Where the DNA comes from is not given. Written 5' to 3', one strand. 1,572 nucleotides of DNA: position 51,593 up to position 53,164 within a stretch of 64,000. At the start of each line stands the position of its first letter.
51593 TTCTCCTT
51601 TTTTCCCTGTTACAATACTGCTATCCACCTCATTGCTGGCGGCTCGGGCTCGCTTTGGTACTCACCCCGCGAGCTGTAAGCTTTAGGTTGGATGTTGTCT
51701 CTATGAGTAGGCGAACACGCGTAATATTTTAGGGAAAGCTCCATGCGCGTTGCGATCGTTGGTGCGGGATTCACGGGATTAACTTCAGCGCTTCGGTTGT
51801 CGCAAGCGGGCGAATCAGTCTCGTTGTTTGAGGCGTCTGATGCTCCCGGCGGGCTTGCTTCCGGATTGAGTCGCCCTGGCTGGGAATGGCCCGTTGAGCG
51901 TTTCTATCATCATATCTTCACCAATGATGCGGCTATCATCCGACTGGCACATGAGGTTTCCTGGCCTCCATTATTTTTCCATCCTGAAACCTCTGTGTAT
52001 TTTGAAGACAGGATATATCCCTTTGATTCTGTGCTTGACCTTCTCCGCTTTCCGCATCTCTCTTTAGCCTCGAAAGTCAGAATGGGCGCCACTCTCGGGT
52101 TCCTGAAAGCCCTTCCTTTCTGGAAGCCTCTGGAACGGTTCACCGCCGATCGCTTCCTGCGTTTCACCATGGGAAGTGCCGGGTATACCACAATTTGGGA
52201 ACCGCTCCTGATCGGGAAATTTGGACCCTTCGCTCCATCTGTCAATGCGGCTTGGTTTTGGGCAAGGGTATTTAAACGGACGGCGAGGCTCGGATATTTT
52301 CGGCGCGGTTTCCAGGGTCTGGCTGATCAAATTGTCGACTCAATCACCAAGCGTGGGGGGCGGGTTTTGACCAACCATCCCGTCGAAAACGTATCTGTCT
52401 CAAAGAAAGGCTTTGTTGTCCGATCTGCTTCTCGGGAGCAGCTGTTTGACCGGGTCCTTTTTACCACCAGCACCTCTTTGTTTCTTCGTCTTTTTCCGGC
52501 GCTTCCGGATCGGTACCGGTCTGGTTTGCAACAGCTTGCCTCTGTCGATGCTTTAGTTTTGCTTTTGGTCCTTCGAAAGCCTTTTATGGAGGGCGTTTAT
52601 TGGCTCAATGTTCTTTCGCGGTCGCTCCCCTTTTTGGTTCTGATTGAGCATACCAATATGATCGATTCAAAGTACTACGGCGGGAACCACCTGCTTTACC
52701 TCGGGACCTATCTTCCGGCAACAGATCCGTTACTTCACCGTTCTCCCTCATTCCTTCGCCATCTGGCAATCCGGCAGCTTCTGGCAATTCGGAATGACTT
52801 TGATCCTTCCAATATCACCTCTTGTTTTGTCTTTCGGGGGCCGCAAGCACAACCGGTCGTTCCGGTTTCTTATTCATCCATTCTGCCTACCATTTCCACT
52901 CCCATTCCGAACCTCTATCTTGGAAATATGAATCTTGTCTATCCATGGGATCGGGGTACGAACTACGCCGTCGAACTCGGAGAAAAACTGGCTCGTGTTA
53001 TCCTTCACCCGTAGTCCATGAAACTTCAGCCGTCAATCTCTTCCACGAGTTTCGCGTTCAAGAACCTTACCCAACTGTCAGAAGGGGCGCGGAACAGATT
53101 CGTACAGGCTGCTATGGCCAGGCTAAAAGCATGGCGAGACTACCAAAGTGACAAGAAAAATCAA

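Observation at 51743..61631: Candidate cell-surface glycosylation locus: three paralogous YYY/DUF2298 GT-C-like membrane proteins, FAD oxidoreductase, GT4, HAD phosphatase and LCP ligase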

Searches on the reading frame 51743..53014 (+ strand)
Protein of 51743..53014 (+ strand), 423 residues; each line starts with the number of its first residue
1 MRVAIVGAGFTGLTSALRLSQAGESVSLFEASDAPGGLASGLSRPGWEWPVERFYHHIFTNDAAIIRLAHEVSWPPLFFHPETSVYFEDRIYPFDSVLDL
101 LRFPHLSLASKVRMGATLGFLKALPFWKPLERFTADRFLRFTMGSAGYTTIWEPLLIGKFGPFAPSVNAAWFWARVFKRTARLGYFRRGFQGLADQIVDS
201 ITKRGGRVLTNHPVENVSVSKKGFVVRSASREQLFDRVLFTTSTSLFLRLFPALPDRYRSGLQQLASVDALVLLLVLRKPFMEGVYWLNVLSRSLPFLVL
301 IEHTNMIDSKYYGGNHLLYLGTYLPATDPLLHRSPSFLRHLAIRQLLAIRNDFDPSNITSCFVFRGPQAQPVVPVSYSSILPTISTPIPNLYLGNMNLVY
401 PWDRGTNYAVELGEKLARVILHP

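Call 4: search_protein_families(library=pfam, proteins=[window:51743-53014:+], max_evalue=0.01)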
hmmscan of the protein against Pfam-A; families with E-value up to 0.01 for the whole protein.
window:51743-53014:+ (423 aa): 9 families
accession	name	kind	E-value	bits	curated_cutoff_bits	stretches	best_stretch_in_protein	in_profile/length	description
PF01593.30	Amino_oxidase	-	4e-24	86.2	19.8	1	10-397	1-419/443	Flavin containing amine oxidoreductase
PF01266.30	DAO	-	3.6e-11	43.6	27.9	1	2-50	1-54/353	FAD dependent oxidoreductase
PF13450.12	NAD_binding_8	-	1.6e-09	38.3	21.9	1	5-65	1-61/68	NAD(P)-binding Rossmann-like domain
PF00070.33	Pyr_redox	-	4.9e-06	27.4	22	1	2-35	1-34/82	Pyridine nucleotide-disulphide oxidoreductase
PF12831.13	FAD_oxidored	-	0.00041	20.2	27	1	3-41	2-40/416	FAD dependent oxidoreductase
PF00890.30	FAD_binding_2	-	0.00065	19.4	20.4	1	3-43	2-41/414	FAD binding domain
PF03486.20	HI0933_like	-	0.001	19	50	0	2-36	2-36/244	HI0933-like protein Rossmann domain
PF07992.20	Pyr_redox_2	-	0.0011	19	26.1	1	2-33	144-175/291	Pyridine nucleotide-disulphide oxidoreductase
PF01946.23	Thi4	-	0.0066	16.2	26.2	1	3-38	20-56/235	Thi4 family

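Call 5: search_protein_families(library=ncbifam, proteins=[window:51743-53014:+], max_evalue=0.01)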
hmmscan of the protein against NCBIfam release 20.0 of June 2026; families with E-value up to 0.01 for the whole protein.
window:51743-53014:+ (423 aa): 45 families (the best 25 are shown)
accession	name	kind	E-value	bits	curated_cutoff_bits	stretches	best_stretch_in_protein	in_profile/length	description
NF005560.0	PRK07233.1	equivalog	6.2e-115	384.5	252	1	1-421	1-429/435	hypothetical protein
TIGR03467.1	HpnE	equivalog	2.2e-19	70.1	283.05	1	3-258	1-275/430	hydroxysqualene dehydroxylase HpnE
NF005548.0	PRK07208.1-4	equivalog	6.5e-13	48.1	389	1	2-92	5-95/488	hypothetical protein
TIGR02733.1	desat_CrtD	equivalog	8.3e-13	47.8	549.7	2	2-49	3-50/492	C-3',4' desaturase CrtD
TIGR02734.1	crtI_fam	subfamily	1.3e-09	37.3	238.1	1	4-49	2-47/504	phytoene desaturase family protein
NF005547.0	PRK07208.1-3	equivalog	1.8e-08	33.6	380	1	3-73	7-75/465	hypothetical protein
NF005545.0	PRK07208.1-1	equivalog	2.6e-07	29.4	451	1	3-94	10-101/504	hypothetical protein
NF058655.1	CrtID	equivalog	2.7e-07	29.8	640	1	3-49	1-47/478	bifunctional phytoene desaturase/3,4-desaturase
NF045637.1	carotdesatCrtDProt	equivalog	3.1e-07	29.3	580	1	3-38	1-36/485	1-hydroxycarotenoid 3,4-desaturase CrtD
NF050086.1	pipecolate_AmaA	exception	4.2e-07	28.9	600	1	2-37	27-62/425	L-pipecolate oxidase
TIGR03197.1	MnmC_Cterm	equivalog_domain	1.5e-06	27.6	174.2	1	2-41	1-40/400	FAD-dependent 5-carboxymethylaminomethyl-2-thiouridine(34) oxidoreductase MnmC1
NF009410.0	PRK12771.1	subfamily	6.1e-06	25.1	516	1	2-38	140-176/566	NAD(P)-binding protein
TIGR02731.1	phytoene_desat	equivalog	7.1e-06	25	569.4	1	2-73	1-71/453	15-cis-phytoene desaturase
TIGR01317.1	GOGAT_sm_gam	subfamily_domain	1.1e-05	24.6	447.7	1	2-39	145-182/485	glutamate synthase small subunit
TIGR02732.1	zeta_caro_desat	equivalog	1.2e-05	24.4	622.15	1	2-70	1-68/474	9,9'-di-cis-zeta-carotene desaturase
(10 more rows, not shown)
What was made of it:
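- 51743..53014 (+): Cytoplasmic FAD-dependent oxidoreductase of the amine-oxidase / protoporphyrinogen-oxidase / phytoene-desaturase fold (NCBIfam PRK07233 family). Its substrate is unknown. It is the leading gene of the cluster. Family hits are in calls 4 and 5.
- Checked: FADox 51743-53014 hits Amino_oxidase at 4e-24 and NCBIfam PRK07233 at 6e-115, 384 bits against a cut-off of 252 (calls 4, 5).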

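Call 23: search_solved_structures(query=window:51743-53014:+, max_evalue=0.01)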
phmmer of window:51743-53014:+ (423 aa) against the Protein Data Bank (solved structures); distinct sequences matched with E-value up to 0.01: 27.
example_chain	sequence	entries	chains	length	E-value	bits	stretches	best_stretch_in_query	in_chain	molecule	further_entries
6f32_A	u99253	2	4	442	3e-07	33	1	182-268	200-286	Amine oxidase LkcE | LkcE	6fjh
6f7l_A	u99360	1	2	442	3e-07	33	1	182-268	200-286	Amine oxidase LkcE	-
6f7v_A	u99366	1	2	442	3e-07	33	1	182-268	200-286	LkcE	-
7rt0_A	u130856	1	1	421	1.4e-06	30.8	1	2-66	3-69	4-methylaminobutanoate oxidase (methylamine-forming)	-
2z5y_A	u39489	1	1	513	4.3e-05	25.9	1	3-266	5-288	Amine oxidase [flavin-containing] A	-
2z5x_A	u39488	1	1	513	5.8e-05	25.5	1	3-266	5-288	Amine oxidase [flavin-containing] A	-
2bxr_A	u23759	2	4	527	6.4e-05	25.3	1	3-266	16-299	AMINE OXIDASE [FLAVIN-CONTAINING] A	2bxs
7mfm_I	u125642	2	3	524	0.00018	23.9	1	2-40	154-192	Glutamate synthase (NADPH) small chain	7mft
3ka7_A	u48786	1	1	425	0.00023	23.5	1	1-53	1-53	Oxidoreductase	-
1ps9_A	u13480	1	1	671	0.00027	23.2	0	3-84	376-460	2,4-dienoyl-CoA reductase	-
4dsg_A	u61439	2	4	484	0.00028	23.2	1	2-56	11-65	UDP-galactopyranose mutase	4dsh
4rep_A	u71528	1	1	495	0.00087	21.6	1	4-50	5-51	Gamma-carotene desaturase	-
9rum_A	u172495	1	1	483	0.0011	21.3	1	2-41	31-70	Tetrapodal ancestor of L-amino acid oxidase: Q225A mutant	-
9rvj_A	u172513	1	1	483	0.0011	21.3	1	2-41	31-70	Tetrapodal ancestor of L-amino acid oxidase: Q225H - W377I double mutant with phenylalanin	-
9qs1_A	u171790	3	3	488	0.0011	21.2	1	2-41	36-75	Tetrapodal ancestor of L-amino acis oxidases | Tetrapodal ancestor of L-amino acid oxidases | Tetrapodal ancestor of L-amino acid oxidases co-crystallised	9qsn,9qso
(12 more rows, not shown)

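Call 27: find_homologous_proteins(query=window:51743-53014:+, max_evalue=0.00001)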
Query window:51743-53014:+ (423 aa): 6000 proteins with E <= 0.00001 among 8000 candidates; the best 120 are listed.
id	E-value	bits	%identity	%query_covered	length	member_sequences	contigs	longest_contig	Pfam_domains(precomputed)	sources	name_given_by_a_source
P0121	6.7e-285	963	100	100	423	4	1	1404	PF01266.31,PF01593.31,PF13450.13,PF00070.34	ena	-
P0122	7.6e-187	640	67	100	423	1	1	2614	PF01266.31,PF01593.31,PF13450.13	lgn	-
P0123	1.1e-185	636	66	100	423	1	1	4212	PF01266.31,PF01593.31,PF13450.13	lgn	-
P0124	2.7e-183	628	67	100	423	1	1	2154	PF01266.31,PF01593.31,PF13450.13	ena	-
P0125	7.4e-172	590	63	100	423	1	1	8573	PF01266.31,PF01593.31,PF13450.13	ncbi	-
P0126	1.1e-163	563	59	100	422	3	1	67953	PF01266.31,PF01593.31,PF13450.13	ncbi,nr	ncbi:NAD(P)/FAD-dependent oxidoreductase [Patescibacteria group bacterium]|nr:NAD(P)/FAD-dependent o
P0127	1.6e-162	560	58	98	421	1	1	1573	PF01266.31,PF01593.31,PF13450.13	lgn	-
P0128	1.4e-158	547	57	100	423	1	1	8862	PF01266.31,PF01593.31,PF13450.13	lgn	-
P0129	2.6e-157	542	57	100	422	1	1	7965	PF01266.31,PF01593.31,PF13450.13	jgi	jgi:protoporphyrinogen oxidase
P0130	2.7e-157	542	57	100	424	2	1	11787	PF01266.31,PF01593.31,PF13450.13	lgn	-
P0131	8.7e-156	537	57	99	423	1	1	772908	PF01266.31,PF01593.31,PF13450.13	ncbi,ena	-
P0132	6.2e-155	535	65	86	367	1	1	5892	PF01266.31,PF01593.31,PF13450.13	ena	-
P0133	4.7e-154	532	55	100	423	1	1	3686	PF01266.31,PF01593.31,PF13450.13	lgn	-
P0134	1.0e-153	530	54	99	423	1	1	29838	PF01266.31,PF01593.31,PF13450.13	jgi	jgi:protoporphyrinogen oxidase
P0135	3.1e-153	529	55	99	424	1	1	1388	PF01266.31,PF01593.31,PF13450.13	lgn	-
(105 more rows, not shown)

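Call 31: find_related_loci(query=A2, collection=genome_contigs, flank=10000)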
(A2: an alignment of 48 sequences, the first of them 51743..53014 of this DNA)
Query A2 (423 aa) in genome_contigs; peptide patterns used: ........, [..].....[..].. (x = any residue, [..] = any of these).
599 stretches matched a pattern (row limit reached: there are more); 590 encode a relative of the query (tblastn E <= 1e-3); the best 80 are kept; 80 distinct loci.
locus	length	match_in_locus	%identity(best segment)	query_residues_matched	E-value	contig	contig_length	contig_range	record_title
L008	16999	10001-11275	45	1-420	1e-122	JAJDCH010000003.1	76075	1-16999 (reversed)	MAG: Candidatus Levyibacteriota bacterium isolate OFTM270 OFTM270_2, whole genome shotgun sequence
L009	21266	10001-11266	45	1-421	6e-122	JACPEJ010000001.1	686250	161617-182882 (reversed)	MAG: Candidatus Blackburnbacteria bacterium isolate NC_groundwater_332_Ag_B-0.1um_41_18 GD18-4_B1_scaffold_152758, whole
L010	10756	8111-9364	45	1-420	6e-122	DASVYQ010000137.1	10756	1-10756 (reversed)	MAG TPA_asm: Patescibacteria group bacterium isolate SMAG_U2606 k141_57899, whole genome shotgun sequence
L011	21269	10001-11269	43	1-420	9e-121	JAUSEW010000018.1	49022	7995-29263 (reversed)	MAG: Candidatus Levyibacteriota bacterium isolate E14_maxbin.252 E14_k141_1211168, whole genome shotgun sequence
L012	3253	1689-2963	49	1-422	2e-124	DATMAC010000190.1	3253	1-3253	MAG TPA_asm: Thermoflexus sp. isolate SMAG_U13315 k141_335463, whole genome shotgun sequence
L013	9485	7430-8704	49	1-422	2e-119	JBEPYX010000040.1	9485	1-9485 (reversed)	MAG: Thermoflexus sp. isolate 03V1_S199.metabat_sspec.013_sub NODE_4446_length_9485_cov_2.805941, whole genome shotgun s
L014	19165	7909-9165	43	1-420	5e-119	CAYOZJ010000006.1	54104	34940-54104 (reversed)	MAG TPA_asm: uncultured Gammaproteobacteria bacterium isolate SRP200132_co1_666 genome assembly, contig: NODE_938_length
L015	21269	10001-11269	44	1-420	5e-119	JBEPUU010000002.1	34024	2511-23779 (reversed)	MAG: bacterium isolate 22E.metabat2_refined.014_sub NODE_1062_length_34024_cov_5.797845, whole genome shotgun sequence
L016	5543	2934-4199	45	1-420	1e-118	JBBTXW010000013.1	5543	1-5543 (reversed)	MAG: Patescibacteria group bacterium isolate H51-bin053_1 H51_bin053_1_000000000013, whole genome shotgun sequence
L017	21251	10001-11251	44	1-420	1e-117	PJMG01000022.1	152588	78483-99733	MAG: Candidatus Levyibacteriota bacterium isolate Amazon_FNV_2010_10_8_1 contig_75_22851523_length_152588_multi_4_in_0_o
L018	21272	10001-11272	44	1-421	2e-117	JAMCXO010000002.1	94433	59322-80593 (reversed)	MAG: Patescibacteria group bacterium isolate FK_Sedi_B_Bin.407 NODE_396_length_94433_cov_5.58096, whole genome shotgun s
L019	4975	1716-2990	48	1-422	8e-118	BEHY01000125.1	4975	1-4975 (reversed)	Candidatus Thermoflexus japonica DNA, contig: NODE_5044_125, isolate: HRbin22, whole genome shotgun sequence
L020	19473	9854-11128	45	1-421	9e-117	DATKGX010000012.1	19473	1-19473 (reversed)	MAG TPA_asm: Patescibacteria group bacterium isolate SMAG_U14562 k141_37526, whole genome shotgun sequence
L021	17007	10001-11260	43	1-420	5e-116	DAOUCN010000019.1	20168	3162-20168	MAG TPA_asm: Chloroflexota bacterium isolate H81_825 19246, whole genome shotgun sequence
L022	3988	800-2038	44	1-420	3e-117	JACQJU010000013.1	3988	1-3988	MAG: Candidatus Gottesmanbacteria bacterium isolate NC_groundwater_1159_Ag_S-0.1um_39_55 S_p1_S3_coassembly_k141_270909,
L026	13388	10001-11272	44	1-420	6e-114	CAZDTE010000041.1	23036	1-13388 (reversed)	MAG TPA_asm: uncultured Ardenticatenales bacterium isolate binchicken_co275_99 genome assembly, contig: NODE_2751_length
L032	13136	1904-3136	43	1-420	3e-112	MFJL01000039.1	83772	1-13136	MAG: Candidatus Gottesmanbacteria bacterium RIFCSPHIGHO2_02_FULL_39_11 rifcsphigho2_02_scaffold_727, whole genome shotgu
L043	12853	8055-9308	41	1-419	1e-111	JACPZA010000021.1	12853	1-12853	MAG: Candidatus Daviesbacteria bacterium isolate NC_groundwater_877_Pr1_S2p5_34_16 Montesol18_S2p5_coassembly_scaffold_4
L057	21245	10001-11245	44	1-420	5e-109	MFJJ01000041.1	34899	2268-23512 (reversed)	MAG: Candidatus Gottesmanbacteria bacterium RIFCSPHIGHO2_01_FULL_46_14 rifcsphigho2_01_scaffold_3852, whole genome shotg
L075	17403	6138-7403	43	3-420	3e-107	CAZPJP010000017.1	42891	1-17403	MAG TPA_asm: uncultured Anaerolineales bacterium isolate SRP319275_co2_257 genome assembly, contig: NODE_447_length_4289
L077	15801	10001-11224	44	25-420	3e-107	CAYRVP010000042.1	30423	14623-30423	MAG TPA_asm: uncultured Caldilineaceae bacterium isolate SRP302447_co1_817 genome assembly, contig: NODE_4099_length_304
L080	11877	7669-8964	42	1-421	1e-106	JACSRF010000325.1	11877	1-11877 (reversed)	MAG: Anaerolinea sp. isolate CH6 contig-70_7151, whole genome shotgun sequence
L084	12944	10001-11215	43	1-420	2e-106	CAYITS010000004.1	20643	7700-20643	MAG TPA_asm: uncultured Gammaproteobacteria bacterium isolate ERP119705_co3_637 genome assembly, contig: NODE_2950_lengt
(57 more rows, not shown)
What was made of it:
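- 51743..53014 (+): The family is shared by Microgenomates and Chloroflexota (call 31).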

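Call 38: search_protein_families(library=pfam, proteins=[L026:8991-10004:+, L080:9130-10515:+, L043:9313-10953:+, L008:14643-15680:+, L084:8355-10004:+, L057:12886-14553:+, L075:2945-3679:+, L077:11437-12495:+], max_evalue=0.01)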
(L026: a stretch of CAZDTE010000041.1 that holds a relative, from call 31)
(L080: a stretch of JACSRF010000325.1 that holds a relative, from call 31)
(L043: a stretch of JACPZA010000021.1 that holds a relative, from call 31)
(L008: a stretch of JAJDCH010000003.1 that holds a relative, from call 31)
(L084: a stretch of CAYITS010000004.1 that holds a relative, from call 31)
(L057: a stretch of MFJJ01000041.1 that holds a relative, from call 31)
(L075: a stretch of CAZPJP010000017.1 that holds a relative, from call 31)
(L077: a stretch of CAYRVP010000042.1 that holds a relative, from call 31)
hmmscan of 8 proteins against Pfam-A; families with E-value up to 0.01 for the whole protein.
L026:8991-10004:+ (337 aa): 1 family
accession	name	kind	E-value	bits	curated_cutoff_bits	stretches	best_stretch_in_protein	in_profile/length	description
PF03706.18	LPG_synthase_TM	-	2.5e-56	191.8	33.4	1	15-314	2-302/302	Lysylphosphatidylglycerol synthase TM region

L080:9130-10515:+ (461 aa): 8 families
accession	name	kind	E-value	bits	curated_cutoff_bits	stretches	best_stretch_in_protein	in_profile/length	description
PF03721.20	UDPG_MGDP_dh_N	-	1e-42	146.3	27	1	1-190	1-186/187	UDP-glucose/GDP-mannose dehydrogenase family, NAD binding domain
PF03720.21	UDPG_MGDP_dh_C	-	1.2e-22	80.7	30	1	327-436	1-101/103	UDP-glucose/GDP-mannose dehydrogenase family, UDP binding domain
PF00984.24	UDPG_MGDP_dh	-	2.5e-15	56.8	25.4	1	209-303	1-93/94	UDP-glucose/GDP-mannose dehydrogenase family, central domain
PF02737.24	3HCDH_N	-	8e-06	26.3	22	1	2-83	1-81/180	3-hydroxyacyl-CoA dehydrogenase, NAD binding domain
PF13450.12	NAD_binding_8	-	0.0052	17.5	21.9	0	5-31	1-27/68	NAD(P)-binding Rossmann-like domain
PF01262.27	AlaDh_PNT_C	-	0.0055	16.6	23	1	2-52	30-81/214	Alanine dehydrogenase/PNT, C-terminal domain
PF00070.33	Pyr_redox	-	0.0059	17.5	22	0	2-28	1-27/82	Pyridine nucleotide-disulphide oxidoreductase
PF03446.21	NAD_binding_2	-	0.0059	17.1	21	0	2-91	1-66/161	NAD binding domain of 6-phosphogluconate dehydrogenase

L043:9313-10953:+ (546 aa): 0 families

L008:14643-15680:+ (345 aa): 11 families
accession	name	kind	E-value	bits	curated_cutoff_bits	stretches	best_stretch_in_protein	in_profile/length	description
PF01370.27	Epimerase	-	1.6e-42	146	20.9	1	5-226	1-240/240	NAD dependent epimerase/dehydratase family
PF16363.11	GDP_Man_Dehyd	-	4.7e-26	92.5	27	1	6-306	1-327/332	GDP-mannose 4,6 dehydratase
PF01073.25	3Beta_HSD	-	1e-20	74.3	22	1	6-199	1-214/280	3-beta hydroxysteroid dehydrogenase/isomerase family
PF07993.18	NAD_binding_4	-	4.7e-17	62.4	20.1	1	41-168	58-209/258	Male sterility protein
PF04321.23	RmlD_sub_bind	-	6.3e-16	58.7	27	1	4-163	2-148/287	RmlD substrate binding domain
PF13460.12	NAD_binding_10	-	2e-13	51.1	27.2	1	9-166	1-146/184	NAD(P)H-binding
PF02719.21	Polysacc_synt_2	-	8.5e-13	48.6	20.2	1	5-163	1-168/293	Polysaccharide biosynthesis protein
PF05368.20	NmrA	-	4.7e-05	23.6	27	1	1-109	1-103/298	NmrA-like family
PF00106.31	adh_short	-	0.00051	20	26.6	1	3-75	1-87/195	short chain dehydrogenase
PF01488.26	Shikimate_DH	-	0.0042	17.6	24.3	1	2-88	12-98/138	Shikimate / quinate 5-dehydrogenase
PF03446.21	NAD_binding_2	-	0.0073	16.8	21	0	10-70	6-60/161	NAD binding domain of 6-phosphogluconate dehydrogenase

L084:8355-10004:+ (549 aa): 3 families
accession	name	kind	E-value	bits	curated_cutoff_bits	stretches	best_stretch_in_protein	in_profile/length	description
PF13231.12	PMT_2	-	3.6e-16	60.2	26.1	1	67-219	4-157/160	Dolichyl-phosphate-mannose-protein mannosyltransferase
PF02366.24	PMT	-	8.8e-08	32.4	22.7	1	67-224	64-235/245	Dolichyl-phosphate-mannose-protein mannosyltransferase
PF24124.1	YphA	-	0.0075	16.4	28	1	100-190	14-104/198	YphA-like integral membrane protein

L057:12886-14553:+ (555 aa): 1 family
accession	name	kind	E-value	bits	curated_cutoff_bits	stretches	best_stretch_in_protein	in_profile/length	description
PF13231.12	PMT_2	-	2.8e-07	31.3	26.1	1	122-278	3-157/160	Dolichyl-phosphate-mannose-protein mannosyltransferase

L075:2945-3679:+ (244 aa): 7 families
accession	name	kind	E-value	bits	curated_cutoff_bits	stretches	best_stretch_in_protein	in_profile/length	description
PF08241.18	Methyltransf_11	-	8.3e-17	62.1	21.2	1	43-131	1-95/95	Methyltransferase domain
PF13489.12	Methyltransf_23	-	5.4e-16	59.2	27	1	34-199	18-161/164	Methyltransferase domain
PF13649.12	Methyltransf_25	-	6.2e-13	49.7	27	1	42-127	1-97/97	Methyltransferase domain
PF08242.18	Methyltransf_12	-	5.3e-11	43.6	30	1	43-128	1-97/98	Methyltransferase domain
PF13847.12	Methyltransf_31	-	1.6e-09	38.1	27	1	38-144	3-120/145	Methyltransferase domain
PF07021.18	MetW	-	0.002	18.2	21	1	32-122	7-101/193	Methionine biosynthesis protein MetW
PF01209.24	Ubie_methyltran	-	0.0028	17.5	20.1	1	41-132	50-152/233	ubiE/COQ5 methyltransferase family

L077:11437-12495:+ (352 aa): 10 families
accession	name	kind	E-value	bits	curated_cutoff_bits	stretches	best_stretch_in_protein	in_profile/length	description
PF10609.15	ParA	-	1.2e-87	293.9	27.1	1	102-332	2-244/246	NUBPL iron-transfer P-loop NTPase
PF01883.24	FeS_assembly_P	-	2.5e-21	76.2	23.5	1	12-82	2-73/73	Iron-sulfur cluster assembly protein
PF01656.29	CbiA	-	5.8e-14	52.6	25.4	1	106-312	1-124/125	CobQ/CobB/MinD/ParA nucleotide binding domain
PF13614.12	AAA_31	-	5.7e-10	39.8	27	1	104-143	2-41/177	AAA domain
PF09140.17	MipZ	-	4.5e-07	29.9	20.7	1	105-143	2-40/262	ATPase MipZ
PF02374.21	ArsA_ATPase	-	1.5e-06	28.1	24.3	1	108-141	5-38/305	Anion-transporting ATPase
PF00142.24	Fer4_NifH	-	0.00018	21.5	25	1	110-140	6-36/271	4Fe-4S iron sulfur cluster binding proteins, NifH/frxC family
PF13481.12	AAA_25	-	0.008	16.3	27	0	106-133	35-61/195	AAA domain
PF07015.17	VirC1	-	0.0086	15.9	24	0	104-142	2-40/231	VirC1 protein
PF16575.11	CLP1_P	-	0.0096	16.2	26.6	0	111-147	1-37/188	mRNA cleavage and polyadenylation factor CLP1 P-loop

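Call 41: predict_structure(alignment_id=A2)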
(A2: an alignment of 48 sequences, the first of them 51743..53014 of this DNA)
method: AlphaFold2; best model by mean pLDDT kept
length: 423 residues; sequences in the alignment: 48
mean_pLDDT: 95.6   pTM: 0.93
mean pLDDT of the five models: 95.6, 94.8, 94.5, 94.4, 94.2
residues with pLDDT >= 90: 403; 70-90: 20; 50-70: 0; < 50: 0
segments of 3 or more residues with pLDDT < 50: none
pLDDT, mean of each block of 10 residues (from residue 1): 98 99 98 91 94 94 98 98 96 94 96 96 92 96 96 94 95 93 96 98 98 97 93 97 96 96 94 98 97 95 98 98 95 97 98 97 94 93 96 94 89 98 87
secondary structure, 60 per line:
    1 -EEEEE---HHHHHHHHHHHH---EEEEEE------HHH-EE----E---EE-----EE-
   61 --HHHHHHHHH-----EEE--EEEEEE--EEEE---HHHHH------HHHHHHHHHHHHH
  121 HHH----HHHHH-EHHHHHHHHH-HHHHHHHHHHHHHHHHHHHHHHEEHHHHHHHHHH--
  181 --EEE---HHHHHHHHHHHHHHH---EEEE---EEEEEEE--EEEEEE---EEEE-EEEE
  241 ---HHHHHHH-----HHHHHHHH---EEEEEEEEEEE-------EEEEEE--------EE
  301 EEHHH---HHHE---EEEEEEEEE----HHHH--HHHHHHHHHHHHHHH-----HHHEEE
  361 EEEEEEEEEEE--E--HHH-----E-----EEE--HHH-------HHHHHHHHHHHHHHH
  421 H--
elements in order: E2-6 H10-21 E25-30 H63-71 E77-79 E82-87 E90-93 H97-101 H108-123 H128-132 H135-143 H145-166 H169-178 E183-185 H189-203 E207-210 E214-220 E223-228 E232-235 E237-240 H244-250 H256-263 E267-277 E285-290 E299-302 E316-324 H329-332 H335-349 E358-371 E391-393 H406-421
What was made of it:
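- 51743..53014 (+): The model has pLDDT 95.6 (call 41).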
